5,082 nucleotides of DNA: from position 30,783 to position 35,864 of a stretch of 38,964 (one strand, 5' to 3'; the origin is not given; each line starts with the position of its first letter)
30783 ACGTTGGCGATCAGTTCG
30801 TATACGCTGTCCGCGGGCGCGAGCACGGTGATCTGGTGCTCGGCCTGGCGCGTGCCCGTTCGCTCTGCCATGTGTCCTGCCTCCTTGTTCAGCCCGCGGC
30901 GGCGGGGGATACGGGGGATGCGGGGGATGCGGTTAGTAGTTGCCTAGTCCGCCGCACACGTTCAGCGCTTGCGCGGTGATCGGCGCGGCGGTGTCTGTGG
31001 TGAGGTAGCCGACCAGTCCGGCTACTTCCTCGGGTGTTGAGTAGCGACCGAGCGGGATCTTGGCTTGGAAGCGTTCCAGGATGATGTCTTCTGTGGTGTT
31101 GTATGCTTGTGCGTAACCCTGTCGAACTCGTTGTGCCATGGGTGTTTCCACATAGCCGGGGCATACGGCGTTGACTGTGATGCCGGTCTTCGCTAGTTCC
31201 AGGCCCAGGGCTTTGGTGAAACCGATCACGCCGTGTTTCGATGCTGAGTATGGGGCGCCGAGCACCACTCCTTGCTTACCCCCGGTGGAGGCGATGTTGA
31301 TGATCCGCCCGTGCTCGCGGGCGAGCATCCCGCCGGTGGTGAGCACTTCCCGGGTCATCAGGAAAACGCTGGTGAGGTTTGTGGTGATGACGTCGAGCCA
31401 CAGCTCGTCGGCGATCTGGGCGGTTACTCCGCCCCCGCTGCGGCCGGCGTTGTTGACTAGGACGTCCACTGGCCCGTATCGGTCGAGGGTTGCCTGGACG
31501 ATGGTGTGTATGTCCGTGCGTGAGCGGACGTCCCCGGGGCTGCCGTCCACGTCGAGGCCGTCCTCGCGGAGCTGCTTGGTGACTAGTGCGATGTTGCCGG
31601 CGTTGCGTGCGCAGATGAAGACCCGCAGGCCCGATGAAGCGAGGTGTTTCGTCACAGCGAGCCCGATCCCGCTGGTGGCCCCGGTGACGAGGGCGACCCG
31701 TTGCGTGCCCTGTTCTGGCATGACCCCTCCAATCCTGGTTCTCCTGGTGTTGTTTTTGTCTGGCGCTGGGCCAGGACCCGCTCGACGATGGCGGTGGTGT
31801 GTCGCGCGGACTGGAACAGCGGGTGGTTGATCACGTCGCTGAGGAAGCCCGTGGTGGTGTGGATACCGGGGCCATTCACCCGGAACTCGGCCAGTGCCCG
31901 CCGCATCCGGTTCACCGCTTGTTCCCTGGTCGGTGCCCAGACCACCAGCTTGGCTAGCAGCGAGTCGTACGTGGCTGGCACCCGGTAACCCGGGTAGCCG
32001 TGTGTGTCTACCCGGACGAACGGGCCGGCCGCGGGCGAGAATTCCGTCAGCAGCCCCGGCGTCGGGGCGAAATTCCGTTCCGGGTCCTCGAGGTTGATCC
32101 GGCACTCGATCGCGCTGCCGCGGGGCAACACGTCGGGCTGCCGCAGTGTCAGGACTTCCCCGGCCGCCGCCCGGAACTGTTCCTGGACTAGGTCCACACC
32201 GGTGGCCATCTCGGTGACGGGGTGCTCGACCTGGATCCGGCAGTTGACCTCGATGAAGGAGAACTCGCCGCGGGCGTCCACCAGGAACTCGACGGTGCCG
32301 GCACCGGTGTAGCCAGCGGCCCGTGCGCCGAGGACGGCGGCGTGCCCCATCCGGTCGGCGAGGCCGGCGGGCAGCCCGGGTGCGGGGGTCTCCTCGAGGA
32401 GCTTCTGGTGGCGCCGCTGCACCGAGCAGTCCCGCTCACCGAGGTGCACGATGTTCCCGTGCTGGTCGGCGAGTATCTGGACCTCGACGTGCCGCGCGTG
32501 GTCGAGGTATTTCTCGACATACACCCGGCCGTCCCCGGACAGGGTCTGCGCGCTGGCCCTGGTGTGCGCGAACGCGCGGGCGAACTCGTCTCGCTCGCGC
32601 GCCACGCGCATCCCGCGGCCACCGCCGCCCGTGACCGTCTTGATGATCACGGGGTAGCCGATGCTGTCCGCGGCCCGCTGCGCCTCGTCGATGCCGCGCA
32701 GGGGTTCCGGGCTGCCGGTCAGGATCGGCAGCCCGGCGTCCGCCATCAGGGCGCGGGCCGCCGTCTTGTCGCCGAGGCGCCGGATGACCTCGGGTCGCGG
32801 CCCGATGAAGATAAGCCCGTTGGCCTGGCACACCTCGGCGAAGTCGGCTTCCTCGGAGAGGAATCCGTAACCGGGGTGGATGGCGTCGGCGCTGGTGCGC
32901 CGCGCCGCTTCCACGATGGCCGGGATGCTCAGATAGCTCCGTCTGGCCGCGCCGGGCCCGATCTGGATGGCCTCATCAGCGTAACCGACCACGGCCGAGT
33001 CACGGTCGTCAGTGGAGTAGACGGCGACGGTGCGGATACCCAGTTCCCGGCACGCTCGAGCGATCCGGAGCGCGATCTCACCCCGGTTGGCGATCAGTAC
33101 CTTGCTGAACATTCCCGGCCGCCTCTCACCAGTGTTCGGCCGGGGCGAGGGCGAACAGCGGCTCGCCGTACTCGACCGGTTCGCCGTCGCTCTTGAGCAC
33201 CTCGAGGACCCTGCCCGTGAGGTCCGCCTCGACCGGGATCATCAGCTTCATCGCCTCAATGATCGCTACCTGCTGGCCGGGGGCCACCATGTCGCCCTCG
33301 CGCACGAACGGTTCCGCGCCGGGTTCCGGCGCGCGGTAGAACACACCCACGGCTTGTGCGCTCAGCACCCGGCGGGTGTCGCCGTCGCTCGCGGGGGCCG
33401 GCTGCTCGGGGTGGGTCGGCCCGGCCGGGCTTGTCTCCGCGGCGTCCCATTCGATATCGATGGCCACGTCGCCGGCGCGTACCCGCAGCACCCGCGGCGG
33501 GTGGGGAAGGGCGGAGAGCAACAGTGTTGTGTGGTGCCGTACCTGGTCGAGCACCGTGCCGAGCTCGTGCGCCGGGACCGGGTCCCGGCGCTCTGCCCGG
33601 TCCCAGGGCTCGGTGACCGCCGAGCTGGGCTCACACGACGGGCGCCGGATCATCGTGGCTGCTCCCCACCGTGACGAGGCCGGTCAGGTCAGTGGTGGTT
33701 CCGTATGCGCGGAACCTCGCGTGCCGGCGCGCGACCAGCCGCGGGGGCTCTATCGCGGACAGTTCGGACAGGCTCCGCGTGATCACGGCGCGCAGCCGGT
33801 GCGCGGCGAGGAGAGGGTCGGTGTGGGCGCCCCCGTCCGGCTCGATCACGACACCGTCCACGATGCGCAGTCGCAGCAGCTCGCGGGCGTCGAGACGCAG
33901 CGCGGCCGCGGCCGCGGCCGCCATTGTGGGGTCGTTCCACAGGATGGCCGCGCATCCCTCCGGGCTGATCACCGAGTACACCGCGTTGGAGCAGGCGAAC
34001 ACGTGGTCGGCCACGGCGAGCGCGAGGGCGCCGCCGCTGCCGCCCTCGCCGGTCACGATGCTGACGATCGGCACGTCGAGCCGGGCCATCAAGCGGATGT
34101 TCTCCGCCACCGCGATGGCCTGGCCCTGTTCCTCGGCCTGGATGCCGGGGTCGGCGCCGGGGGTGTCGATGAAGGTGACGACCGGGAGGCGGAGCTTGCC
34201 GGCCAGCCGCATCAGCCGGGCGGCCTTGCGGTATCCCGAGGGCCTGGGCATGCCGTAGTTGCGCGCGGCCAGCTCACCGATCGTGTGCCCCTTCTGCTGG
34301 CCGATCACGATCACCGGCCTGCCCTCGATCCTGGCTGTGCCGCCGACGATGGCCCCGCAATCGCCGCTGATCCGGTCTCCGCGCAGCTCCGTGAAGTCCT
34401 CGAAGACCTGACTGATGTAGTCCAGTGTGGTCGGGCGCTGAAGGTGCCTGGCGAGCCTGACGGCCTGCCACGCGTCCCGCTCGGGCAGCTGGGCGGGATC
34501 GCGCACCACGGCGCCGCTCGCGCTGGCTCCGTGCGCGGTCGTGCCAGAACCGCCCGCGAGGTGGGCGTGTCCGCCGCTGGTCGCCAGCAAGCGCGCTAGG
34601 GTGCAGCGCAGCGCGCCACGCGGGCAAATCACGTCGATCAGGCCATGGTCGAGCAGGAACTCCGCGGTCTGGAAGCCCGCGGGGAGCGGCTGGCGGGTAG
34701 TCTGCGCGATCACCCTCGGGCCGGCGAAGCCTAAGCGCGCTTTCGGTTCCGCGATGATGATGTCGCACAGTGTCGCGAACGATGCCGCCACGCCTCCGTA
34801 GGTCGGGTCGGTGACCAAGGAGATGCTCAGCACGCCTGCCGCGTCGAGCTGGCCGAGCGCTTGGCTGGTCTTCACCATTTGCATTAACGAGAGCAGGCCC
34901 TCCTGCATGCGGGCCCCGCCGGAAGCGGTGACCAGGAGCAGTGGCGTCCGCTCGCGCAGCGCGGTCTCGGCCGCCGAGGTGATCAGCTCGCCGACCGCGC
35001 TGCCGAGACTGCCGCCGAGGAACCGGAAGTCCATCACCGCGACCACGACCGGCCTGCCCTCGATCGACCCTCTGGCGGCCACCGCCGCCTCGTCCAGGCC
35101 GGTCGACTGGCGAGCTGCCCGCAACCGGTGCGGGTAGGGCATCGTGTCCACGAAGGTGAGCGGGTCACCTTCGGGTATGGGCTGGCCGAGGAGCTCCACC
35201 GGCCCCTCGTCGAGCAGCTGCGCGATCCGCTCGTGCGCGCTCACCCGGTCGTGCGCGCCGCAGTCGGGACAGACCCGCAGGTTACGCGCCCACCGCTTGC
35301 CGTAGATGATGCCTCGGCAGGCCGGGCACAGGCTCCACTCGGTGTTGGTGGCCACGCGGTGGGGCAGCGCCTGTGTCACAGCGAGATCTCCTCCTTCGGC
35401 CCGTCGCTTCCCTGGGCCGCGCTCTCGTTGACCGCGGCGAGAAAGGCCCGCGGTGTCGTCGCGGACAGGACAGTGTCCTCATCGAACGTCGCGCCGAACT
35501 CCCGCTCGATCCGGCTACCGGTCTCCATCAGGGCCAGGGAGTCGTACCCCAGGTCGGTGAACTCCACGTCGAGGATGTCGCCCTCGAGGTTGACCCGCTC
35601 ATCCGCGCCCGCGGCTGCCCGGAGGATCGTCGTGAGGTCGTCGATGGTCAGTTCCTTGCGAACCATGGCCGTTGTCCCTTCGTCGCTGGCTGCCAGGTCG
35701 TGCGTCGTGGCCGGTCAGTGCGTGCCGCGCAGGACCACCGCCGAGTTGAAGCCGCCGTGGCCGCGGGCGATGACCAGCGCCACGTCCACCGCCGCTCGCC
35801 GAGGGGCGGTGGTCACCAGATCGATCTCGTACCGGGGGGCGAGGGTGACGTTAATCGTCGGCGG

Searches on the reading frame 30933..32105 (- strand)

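Call 95: search_protein_families(library=pfam, proteins=[window:30933-32105:-], max_evalue=0.001)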
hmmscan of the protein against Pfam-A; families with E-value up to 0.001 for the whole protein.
window:30933-32105:- (390 aa): 3 families
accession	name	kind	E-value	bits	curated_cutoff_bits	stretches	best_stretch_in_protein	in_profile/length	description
PF00106.31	adh_short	-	1.1e-62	211.5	26.6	1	136-330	1-193/195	short chain dehydrogenase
PF13561.12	adh_short_C2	-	4.7e-51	174.1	27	1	142-387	1-235/236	Enoyl-(Acyl carrier protein) reductase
PF08659.16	KR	-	7.5e-08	32.9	22.6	1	138-242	3-111/180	KR domain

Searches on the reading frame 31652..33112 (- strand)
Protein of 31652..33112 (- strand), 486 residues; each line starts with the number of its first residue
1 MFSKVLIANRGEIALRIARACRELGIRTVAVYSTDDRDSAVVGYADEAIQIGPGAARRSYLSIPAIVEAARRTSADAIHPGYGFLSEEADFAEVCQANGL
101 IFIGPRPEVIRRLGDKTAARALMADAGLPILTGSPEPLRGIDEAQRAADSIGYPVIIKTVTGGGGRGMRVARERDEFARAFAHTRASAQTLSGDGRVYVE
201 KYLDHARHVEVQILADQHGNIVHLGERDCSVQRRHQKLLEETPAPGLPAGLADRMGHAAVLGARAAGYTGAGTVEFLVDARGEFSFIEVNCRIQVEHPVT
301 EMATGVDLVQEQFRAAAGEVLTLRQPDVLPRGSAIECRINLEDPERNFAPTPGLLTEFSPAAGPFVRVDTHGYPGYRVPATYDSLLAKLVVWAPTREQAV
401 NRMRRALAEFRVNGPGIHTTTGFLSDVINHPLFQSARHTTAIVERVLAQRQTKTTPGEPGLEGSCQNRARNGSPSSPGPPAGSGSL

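Call 95: search_protein_families(library=pfam, proteins=[window:31652-33112:-], max_evalue=0.001)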
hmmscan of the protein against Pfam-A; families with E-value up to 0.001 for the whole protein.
window:31652-33112:- (486 aa): 5 families
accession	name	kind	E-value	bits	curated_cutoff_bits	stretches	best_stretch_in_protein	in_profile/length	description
PF02786.22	CPSase_L_D2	-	6.2e-71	238.7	19.8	1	115-322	1-209/211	Carbamoyl-phosphate synthase L chain, ATP binding domain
PF00289.28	Biotin_carb_N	-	1.3e-46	158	25.5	1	1-110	1-110/110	Biotin carboxylase, N-terminal domain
PF02785.25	Biotin_carb_C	-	3.7e-36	123.9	32.4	1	336-444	1-107/108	Biotin carboxylase C-terminal domain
PF07478.18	Dala_Dala_lig_C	-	3.6e-08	33.6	24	1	145-291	29-174/204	D-ala D-ala ligase C-terminus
PF02222.28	ATP-grasp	-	1.8e-07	31.4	27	1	142-291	20-161/179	ATP-grasp domain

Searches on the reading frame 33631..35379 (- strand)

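Call 95: search_protein_families(library=pfam, proteins=[window:33631-35379:-], max_evalue=0.001)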
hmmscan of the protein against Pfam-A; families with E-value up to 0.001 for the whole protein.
window:33631-35379:- (582 aa): 3 families
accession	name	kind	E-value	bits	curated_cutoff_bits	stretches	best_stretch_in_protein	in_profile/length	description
PF03255.19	ACCA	-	1.3e-107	360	23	1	302-560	52-310/310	Acetyl co-enzyme A carboxylase carboxyltransferase-like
PF01039.27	Carboxyl_trans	-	3.7e-40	138.4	22.3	2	88-228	32-177/493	Carboxyl transferase domain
PF17848.7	Zn_ribbon_ACC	-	5.4e-05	23.7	24.5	1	15-40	1-26/26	Acetyl-CoA carboxylase zinc finger domain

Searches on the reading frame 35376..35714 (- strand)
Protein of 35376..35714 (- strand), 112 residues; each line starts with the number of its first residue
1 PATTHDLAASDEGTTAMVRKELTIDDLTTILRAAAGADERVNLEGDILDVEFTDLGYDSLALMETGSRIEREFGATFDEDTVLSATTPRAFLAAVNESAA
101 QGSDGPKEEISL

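Call 108: search_protein_families(library=pfam, proteins=[window:35376-35714:-], max_evalue=0.001)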
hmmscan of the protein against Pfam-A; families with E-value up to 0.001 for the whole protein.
window:35376-35714:- (112 aa): 1 family
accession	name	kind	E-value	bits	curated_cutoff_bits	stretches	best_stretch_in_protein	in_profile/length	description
PF00550.31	PP-binding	-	2.2e-10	41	20.8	1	42-95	14-67/67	Phosphopantetheine attachment site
